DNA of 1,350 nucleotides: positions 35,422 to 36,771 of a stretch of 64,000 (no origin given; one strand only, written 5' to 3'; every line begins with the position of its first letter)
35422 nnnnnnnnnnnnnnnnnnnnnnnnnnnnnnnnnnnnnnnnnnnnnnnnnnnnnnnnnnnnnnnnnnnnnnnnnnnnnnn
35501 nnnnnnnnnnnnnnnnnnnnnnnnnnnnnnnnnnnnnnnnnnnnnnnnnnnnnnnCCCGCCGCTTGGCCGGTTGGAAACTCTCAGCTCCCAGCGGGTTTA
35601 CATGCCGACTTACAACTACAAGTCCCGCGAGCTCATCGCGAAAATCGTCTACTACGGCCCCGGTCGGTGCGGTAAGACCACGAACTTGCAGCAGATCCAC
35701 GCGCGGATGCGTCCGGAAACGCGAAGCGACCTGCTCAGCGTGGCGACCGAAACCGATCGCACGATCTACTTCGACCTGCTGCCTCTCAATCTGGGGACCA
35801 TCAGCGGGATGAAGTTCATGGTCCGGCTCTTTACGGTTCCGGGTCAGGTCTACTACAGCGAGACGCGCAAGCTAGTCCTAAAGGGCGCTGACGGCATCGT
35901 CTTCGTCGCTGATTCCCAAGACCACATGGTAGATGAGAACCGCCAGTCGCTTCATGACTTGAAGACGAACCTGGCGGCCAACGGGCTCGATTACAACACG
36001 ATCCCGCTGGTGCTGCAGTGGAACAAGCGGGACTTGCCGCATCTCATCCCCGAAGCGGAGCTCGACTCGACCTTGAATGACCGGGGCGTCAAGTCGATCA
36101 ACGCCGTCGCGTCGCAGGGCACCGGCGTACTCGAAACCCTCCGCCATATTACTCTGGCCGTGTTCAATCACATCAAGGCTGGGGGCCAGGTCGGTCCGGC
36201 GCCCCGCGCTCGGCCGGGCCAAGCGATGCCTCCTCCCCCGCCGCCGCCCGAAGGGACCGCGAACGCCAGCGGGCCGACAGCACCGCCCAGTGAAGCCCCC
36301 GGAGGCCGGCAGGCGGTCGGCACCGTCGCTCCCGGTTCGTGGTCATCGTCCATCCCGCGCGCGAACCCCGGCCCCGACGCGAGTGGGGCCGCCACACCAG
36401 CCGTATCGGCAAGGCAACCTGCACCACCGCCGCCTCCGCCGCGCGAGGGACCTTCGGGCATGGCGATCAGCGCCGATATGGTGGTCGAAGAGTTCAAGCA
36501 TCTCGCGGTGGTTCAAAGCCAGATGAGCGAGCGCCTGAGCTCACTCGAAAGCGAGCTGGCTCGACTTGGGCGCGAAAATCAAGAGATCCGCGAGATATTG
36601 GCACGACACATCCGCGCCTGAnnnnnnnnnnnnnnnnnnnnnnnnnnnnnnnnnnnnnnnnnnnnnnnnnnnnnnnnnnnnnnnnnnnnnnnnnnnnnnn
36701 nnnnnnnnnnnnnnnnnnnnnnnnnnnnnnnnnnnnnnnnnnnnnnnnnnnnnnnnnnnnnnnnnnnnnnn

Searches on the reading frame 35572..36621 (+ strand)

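Call 68: search_protein_families(library=pfam, proteins=[window:35572-36621:+], max_evalue=0.00001)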
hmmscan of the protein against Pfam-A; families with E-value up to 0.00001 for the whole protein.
window:35572-36621:+ (349 aa): 1 family
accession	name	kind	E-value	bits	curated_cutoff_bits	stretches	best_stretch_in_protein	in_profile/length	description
PF00025.27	Arf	-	6.6e-07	29.4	22.3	0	24-177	16-149/174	ADP-ribosylation factor family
